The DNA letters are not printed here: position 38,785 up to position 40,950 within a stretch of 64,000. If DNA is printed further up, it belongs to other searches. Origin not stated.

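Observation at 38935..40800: LysM-domain surface protein with an IS30-like HTH-like motif in an archaeon, next to a tRNA pair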

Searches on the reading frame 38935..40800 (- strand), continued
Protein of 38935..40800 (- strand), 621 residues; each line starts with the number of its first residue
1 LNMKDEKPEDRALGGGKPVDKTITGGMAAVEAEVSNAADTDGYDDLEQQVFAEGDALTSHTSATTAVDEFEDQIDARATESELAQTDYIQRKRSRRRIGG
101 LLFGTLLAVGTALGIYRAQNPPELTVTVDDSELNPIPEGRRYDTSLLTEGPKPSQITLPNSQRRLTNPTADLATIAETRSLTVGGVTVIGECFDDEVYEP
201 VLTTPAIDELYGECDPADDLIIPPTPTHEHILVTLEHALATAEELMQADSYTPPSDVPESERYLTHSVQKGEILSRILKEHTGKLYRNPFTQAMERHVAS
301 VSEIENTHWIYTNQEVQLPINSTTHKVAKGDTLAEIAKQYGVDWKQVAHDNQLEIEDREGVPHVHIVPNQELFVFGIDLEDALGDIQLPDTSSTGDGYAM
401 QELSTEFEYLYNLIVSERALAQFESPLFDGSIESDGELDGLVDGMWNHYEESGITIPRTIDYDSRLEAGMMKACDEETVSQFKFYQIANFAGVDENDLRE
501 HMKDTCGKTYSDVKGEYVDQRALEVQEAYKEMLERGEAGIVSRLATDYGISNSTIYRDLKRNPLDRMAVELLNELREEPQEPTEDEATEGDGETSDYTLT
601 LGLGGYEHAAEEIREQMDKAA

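Call 20: predict_structure(alignment_id=A1)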
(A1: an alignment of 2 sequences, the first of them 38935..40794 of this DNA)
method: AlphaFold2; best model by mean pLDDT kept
length: 619 residues; sequences in the alignment: 2
mean_pLDDT: 33.8   pTM: 0.23
mean pLDDT of the five models: 33.8, 32.9, 32.2, 31.5, 31.2
residues with pLDDT >= 90: 0; 70-90: 0; 50-70: 72; < 50: 547
segments of 3 or more residues with pLDDT < 50: 1-236, 246-266, 277-285, 287-312, 317-320, 342-405, 407-460, 475-480, 487-490, 507-531, 533-619
pLDDT, mean of each block of 10 residues (from residue 1): 27 25 23 25 26 22 27 28 22 28 30 29 23 24 26 23 22 25 25 24 26 24 23 45 46 39 48 49 43 35 34 47 54 57 42 36 28 23 25 32 46 35 25 29 33 31 56 53 48 62 53 33 44 39 33 29 35 32 27 25 33 36
secondary structure, 60 per line:
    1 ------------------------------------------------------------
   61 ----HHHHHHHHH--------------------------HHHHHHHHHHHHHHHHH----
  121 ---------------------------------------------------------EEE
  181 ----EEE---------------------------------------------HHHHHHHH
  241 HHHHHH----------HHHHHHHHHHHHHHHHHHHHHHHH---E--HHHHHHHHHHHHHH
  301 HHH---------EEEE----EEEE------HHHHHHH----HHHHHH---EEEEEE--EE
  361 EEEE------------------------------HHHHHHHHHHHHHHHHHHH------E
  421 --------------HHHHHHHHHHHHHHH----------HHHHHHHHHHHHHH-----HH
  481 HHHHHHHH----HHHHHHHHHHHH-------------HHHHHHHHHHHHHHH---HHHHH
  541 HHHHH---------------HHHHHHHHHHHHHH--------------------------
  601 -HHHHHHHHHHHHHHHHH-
elements in order: H65-73 H100-116 E178-180 E185-187 H233-246 H257-280 H287-303 E313-316 E321-324 H331-337 H342-347 E351-356 E359-364 H395-413 H435-449 H460-473 H479-488 H493-504 H518-532 H536-545 H561-574 H602-618
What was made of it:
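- On LysM domain (Pfam PF01476): A low-confidence AF2 model shows strand-helix-helix-strand at residues 321-364 (pLDDT about 55, call 20).
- Tried and rejected: Full-length AF2 with two sequences gave pLDDT 34 and was unusable (call 20).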

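Call 21: search_protein_representatives(alignment_id=A1)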
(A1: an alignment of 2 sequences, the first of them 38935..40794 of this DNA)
Query: 2 sequences, 628 profile positions. Proteins with E-value up to 0.001 (for the whole library): 761; up to 1e-10: 40; up to 1e-30: 1. The best 150 are listed.
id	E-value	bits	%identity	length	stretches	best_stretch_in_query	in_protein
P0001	0.0e+00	1349.1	-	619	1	3-628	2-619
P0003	1.4e-28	115.8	-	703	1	212-577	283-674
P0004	6.4e-18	80.6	-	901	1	267-600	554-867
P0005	1.0e-16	76.6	-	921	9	319-352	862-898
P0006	1.7e-16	75.9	-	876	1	266-600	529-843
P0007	3.5e-16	74.9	-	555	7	325-360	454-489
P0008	6.8e-16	73.9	-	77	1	582-628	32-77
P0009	1.1e-15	73.1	-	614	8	325-359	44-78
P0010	2.3e-15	72.1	-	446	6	323-359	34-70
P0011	2.9e-15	71.8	-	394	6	302-363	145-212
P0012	3.0e-14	68.5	-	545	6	329-361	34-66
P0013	1.7e-13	66.0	-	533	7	327-360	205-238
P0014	1.9e-13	65.8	-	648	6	329-369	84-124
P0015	2.9e-13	65.2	-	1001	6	330-358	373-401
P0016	5.0e-13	64.4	-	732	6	264-361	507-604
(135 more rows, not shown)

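Call 46: search_protein_families(library=pfam, proteins=[P0003, P0004, P0006, P0002], max_evalue=0.1)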
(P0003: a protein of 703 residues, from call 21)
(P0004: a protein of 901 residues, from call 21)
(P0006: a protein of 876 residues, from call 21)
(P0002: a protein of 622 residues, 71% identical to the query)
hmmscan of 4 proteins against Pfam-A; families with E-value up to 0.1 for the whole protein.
P0003 (703 aa): 1 family
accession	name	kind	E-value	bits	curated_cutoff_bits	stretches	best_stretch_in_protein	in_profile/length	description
PF01476.26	LysM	-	3.1e-11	43.5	20.9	1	430-458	1-29/43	LysM domain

P0004 (901 aa): 12 families
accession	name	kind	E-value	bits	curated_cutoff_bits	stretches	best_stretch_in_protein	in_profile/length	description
PF01476.26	LysM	-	3.9e-14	52.8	20.9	2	560-613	2-43/43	LysM domain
PF13936.12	HTH_38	-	0.00011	22.4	27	1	805-835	14-44/44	Helix-turn-helix domain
PF02796.21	HTH_7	-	0.00036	21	23.8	1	810-830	20-40/45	Helix-turn-helix domain of resolvase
PF13384.12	HTH_23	-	0.00097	19.3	24.6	1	804-833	10-39/50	Homeodomain-like domain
PF08279.18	HTH_11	-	0.0013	19.1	25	1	813-833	17-37/55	HTH domain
PF11976.14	Rad60-SLD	-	0.0071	16.6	23.8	1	587-627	25-68/72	Ubiquitin-2 like Rad60 SUMO-like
PF13518.12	HTH_28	-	0.011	16.2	25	1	804-830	6-31/52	Helix-turn-helix domain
PF13309.12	HTH_22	-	0.032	14.7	29.6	1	813-833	43-63/63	HTH domain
PF00196.25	GerE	-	0.042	13.9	23.5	0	802-828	8-34/57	Bacterial regulatory proteins, luxR family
PF12116.14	SpoIIID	-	0.044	14.3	27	1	796-849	3-56/82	Stage III sporulation protein D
PF08281.18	Sigma70_r4_2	-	0.046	13.8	25.7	1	811-834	26-49/54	Sigma-70, region 4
PF13542.12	HTH_Tnp_ISL3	-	0.083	12.8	27.4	0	807-830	24-45/51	Helix-turn-helix domain of transposase family ISL3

P0006 (876 aa): 16 families
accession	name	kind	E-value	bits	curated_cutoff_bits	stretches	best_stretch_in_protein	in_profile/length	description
PF01476.26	LysM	-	4e-13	49.5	20.9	2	536-589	2-43/43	LysM domain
PF02796.21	HTH_7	-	6.7e-05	23.4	23.8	1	787-806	21-40/45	Helix-turn-helix domain of resolvase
PF13936.12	HTH_38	-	6.8e-05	23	27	1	781-810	14-43/44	Helix-turn-helix domain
PF13384.12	HTH_23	-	0.00067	19.8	24.6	1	786-806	16-36/50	Homeodomain-like domain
PF13518.12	HTH_28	-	0.00099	19.6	25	1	780-806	6-31/52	Helix-turn-helix domain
PF08279.18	HTH_11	-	0.0046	17.2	25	1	789-809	17-37/55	HTH domain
PF08281.18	Sigma70_r4_2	-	0.005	16.9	25.7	1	787-810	26-49/54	Sigma-70, region 4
PF13542.12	HTH_Tnp_ISL3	-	0.0097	15.8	27.4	1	785-806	24-45/51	Helix-turn-helix domain of transposase family ISL3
PF13309.12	HTH_22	-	0.013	15.9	29.6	1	789-809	43-63/63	HTH domain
PF11976.14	Rad60-SLD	-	0.013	15.7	23.8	1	563-603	25-68/72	Ubiquitin-2 like Rad60 SUMO-like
PF01710.22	HTH_Tnp_IS630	-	0.018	15.5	21.3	1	758-819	41-102/119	Transposase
PF23473.1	LysM3_LYK4_5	-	0.029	14.9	29.3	0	786-804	9-27/48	LYK4/5 LysM3 domain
PF00196.25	GerE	-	0.051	13.7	23.5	0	776-804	6-34/57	Bacterial regulatory proteins, luxR family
PF04967.18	HTH_10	-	0.054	13.8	23.1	0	788-810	24-46/53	HTH DNA binding domain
PF13551.12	HTH_29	-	0.064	13.8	28.1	0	786-810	10-35/64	Winged helix-turn helix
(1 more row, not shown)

P0002 (622 aa): 8 families
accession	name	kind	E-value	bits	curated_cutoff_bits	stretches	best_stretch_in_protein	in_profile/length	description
PF01476.26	LysM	-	5.9e-12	45.8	20.9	1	325-353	1-29/43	LysM domain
PF23473.1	LysM3_LYK4_5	-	0.0043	17.5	29.3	1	324-356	4-35/48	LYK4/5 LysM3 domain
PF13551.12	HTH_29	-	0.0057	17.2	28.1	0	328-348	9-30/64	Winged helix-turn helix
PF13384.12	HTH_23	-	0.01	16.1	24.6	0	327-348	14-35/50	Homeodomain-like domain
PF12116.14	SpoIIID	-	0.019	15.5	27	0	516-561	2-42/82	Stage III sporulation protein D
PF13542.12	HTH_Tnp_ISL3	-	0.026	14.4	27.4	0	327-347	24-43/51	Helix-turn-helix domain of transposase family ISL3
PF13936.12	HTH_38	-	0.032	14.4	27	0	544-562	26-44/44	Helix-turn-helix domain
PF02064.20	MAS20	-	0.095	13.2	27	0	251-281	65-95/132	MAS20 protein import receptor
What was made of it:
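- On LysM domain (Pfam PF01476): Orthologues score 43-53 bits (call 46). LysM-1 of P0004 and P0006 matches positions 2-43 of 43 (call 46).
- On IS30-family transposase: P0004 and P0006 score 22-23 bits against a threshold of 27 (call 46).
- Checked: The aligned segment in orthologues P0004 and P0006 is a full-length LysM hit (call 46). In orthologues the same motif gives HTH_38 at 22-23 bits and HTH_7 at 23.4 bits (call 46).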

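Call 56: find_encoding_contigs(protein=P0008, flank=6000, max_places=5)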
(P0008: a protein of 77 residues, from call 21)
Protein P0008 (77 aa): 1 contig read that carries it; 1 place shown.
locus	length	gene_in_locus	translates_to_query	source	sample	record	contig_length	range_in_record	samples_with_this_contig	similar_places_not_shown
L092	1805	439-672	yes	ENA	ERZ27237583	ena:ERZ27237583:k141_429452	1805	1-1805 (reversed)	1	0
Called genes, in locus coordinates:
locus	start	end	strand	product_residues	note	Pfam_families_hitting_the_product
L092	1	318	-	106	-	?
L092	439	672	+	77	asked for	-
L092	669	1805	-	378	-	?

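Call 58: find_encoding_contigs(protein=P0003, flank=8000, max_places=3)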
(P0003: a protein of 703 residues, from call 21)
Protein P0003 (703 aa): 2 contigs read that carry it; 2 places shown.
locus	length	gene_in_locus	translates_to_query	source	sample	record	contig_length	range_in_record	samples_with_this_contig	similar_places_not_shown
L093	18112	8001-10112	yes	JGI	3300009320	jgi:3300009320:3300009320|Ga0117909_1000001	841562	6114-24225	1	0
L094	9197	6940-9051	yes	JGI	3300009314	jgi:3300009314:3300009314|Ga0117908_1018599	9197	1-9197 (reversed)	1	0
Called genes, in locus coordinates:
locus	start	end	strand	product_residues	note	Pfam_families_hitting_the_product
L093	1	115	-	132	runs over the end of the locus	PF00203:Ribosomal_S19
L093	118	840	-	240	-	PF00181:Ribosomal_L2_N (weak), PF03947:Ribosomal_L2_C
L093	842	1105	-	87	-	PF00276:Ribosomal_L23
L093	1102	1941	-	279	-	PF00573:Ribosomal_L4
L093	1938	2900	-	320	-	PF00297:Ribosomal_L3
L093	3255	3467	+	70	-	PF00125:Histone, PF15511:CENP-T_C (weak), PF00808:CBFD_NFYB_HMF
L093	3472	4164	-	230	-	-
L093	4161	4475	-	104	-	-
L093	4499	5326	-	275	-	PF01041:DegT_DnrJ_EryC1, PF27296:MJ1341_C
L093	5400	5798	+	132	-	-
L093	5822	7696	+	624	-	PF00133:tRNA-synt_1, PF01406:tRNA-synt_1e (weak), PF09334:tRNA-synt_1g, PF00133:tRNA-synt_1, PF19303:Anticodon_3, PF08264:Anticodon_1, PF01588:tRNA_bind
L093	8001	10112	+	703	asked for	PF01476:LysM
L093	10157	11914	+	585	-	PF01476:LysM (weak)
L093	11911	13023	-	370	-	PF04406:TP6A_N, PF20768:Topo_VI_alpha (weak), PF21180:TOP6A-Spo11_Toprim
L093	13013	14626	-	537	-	PF02518:HATPase_c, PF13589:HATPase_c_3, PF09239:Topo-VIb_trans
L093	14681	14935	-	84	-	PF03144:GTP_EFTU_D2 (weak)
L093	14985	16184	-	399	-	-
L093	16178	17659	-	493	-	PF00149:Metallophos (faint)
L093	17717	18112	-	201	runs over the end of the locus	PF00069:Pkinase, PF01636:APH (weak), PF03109:ABC1, PF01163:RIO1, PF06293:Kdo (weak)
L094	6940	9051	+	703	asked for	PF01476:LysM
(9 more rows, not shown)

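Call 59: find_encoding_contigs(protein=P0006, flank=8000, max_places=3)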
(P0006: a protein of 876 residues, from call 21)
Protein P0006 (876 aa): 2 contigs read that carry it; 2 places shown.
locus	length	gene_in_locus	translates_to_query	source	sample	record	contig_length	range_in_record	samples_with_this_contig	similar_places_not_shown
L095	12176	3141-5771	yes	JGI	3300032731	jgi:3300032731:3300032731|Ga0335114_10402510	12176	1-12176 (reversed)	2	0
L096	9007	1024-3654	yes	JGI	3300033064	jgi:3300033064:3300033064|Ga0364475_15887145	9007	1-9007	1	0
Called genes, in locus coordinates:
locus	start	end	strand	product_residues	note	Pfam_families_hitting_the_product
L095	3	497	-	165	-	?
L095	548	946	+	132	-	-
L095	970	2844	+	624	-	PF00133:tRNA-synt_1, PF01406:tRNA-synt_1e (weak), PF09334:tRNA-synt_1g, PF00133:tRNA-synt_1, PF19303:Anticodon_3, PF08264:Anticodon_1, PF01588:tRNA_bind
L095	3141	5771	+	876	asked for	PF01476:LysM (faint)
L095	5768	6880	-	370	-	PF04406:TP6A_N, PF20768:Topo_VI_alpha, PF21180:TOP6A-Spo11_Toprim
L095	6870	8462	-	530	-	PF02518:HATPase_c, PF13589:HATPase_c_3, PF09239:Topo-VIb_trans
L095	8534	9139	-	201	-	PF00069:Pkinase, PF01636:APH (weak), PF07714:PK_Tyr_Ser-Thr (weak), PF01163:RIO1, PF03109:ABC1, PF06293:Kdo (weak)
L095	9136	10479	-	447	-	PF02881:SRP54_N, PF00448:SRP54, PF01656:CbiA (weak), PF02978:SRP_SPB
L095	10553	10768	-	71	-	PF05154:TM2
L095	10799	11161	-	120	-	PF09685:MamF_MmsF (weak)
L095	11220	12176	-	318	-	?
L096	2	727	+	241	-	?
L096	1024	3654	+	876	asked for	PF01476:LysM (faint)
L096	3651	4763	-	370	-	PF04406:TP6A_N, PF20768:Topo_VI_alpha, PF21180:TOP6A-Spo11_Toprim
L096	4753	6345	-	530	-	PF02518:HATPase_c, PF13589:HATPase_c_3, PF09239:Topo-VIb_trans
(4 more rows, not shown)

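Call 67: find_homologous_proteins(query=A4, max_evalue=0.001)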
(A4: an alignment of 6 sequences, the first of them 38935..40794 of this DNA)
Query A4 (6 sequences) (619 aa, profile of the alignment): 2 proteins with E <= 0.001 among 8000 candidates.
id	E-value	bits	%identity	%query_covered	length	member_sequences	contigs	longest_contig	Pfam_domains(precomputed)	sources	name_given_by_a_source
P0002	1.0e-233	796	71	100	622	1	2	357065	PF01476.27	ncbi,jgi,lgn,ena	-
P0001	1.9e-212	726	100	100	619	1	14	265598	PF01476.27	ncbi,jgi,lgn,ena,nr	ncbi:LysM peptidoglycan-binding domain-containing protein [archaeon]|jgi:hypothetical protein|nr:Lys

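Call 68: find_related_loci(query=A4, collection=viral_contigs, flank=5000)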
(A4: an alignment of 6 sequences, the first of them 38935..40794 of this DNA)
Query A4 (619 aa) in viral_contigs; peptide patterns used: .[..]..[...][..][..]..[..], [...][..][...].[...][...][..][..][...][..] (x = any residue, [..] = any of these).
600 stretches matched a pattern (row limit reached: there are more); 31 encode a relative of the query (tblastn E <= 1e-3); 31 distinct loci.
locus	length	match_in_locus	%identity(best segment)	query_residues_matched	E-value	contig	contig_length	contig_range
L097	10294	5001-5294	30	258-372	1e-9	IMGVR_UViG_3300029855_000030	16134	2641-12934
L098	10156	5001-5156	48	320-368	5e-7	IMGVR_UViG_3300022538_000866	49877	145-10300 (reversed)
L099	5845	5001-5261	33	264-355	5e-7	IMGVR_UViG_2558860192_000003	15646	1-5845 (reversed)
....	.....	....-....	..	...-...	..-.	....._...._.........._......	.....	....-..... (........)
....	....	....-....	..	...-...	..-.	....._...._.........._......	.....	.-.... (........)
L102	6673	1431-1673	31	264-351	2e-6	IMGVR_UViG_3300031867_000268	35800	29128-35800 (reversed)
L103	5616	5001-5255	31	252-339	2e-6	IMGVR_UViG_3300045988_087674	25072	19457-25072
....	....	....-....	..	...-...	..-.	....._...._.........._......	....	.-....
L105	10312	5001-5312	32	251-355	5e-6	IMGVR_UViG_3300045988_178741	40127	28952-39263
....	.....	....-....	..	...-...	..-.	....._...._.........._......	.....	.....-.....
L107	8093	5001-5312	32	251-355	5e-6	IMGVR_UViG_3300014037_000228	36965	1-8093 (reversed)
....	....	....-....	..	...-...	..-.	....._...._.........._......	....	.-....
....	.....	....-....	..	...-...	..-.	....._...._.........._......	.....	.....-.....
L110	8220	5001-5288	31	252-351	6e-6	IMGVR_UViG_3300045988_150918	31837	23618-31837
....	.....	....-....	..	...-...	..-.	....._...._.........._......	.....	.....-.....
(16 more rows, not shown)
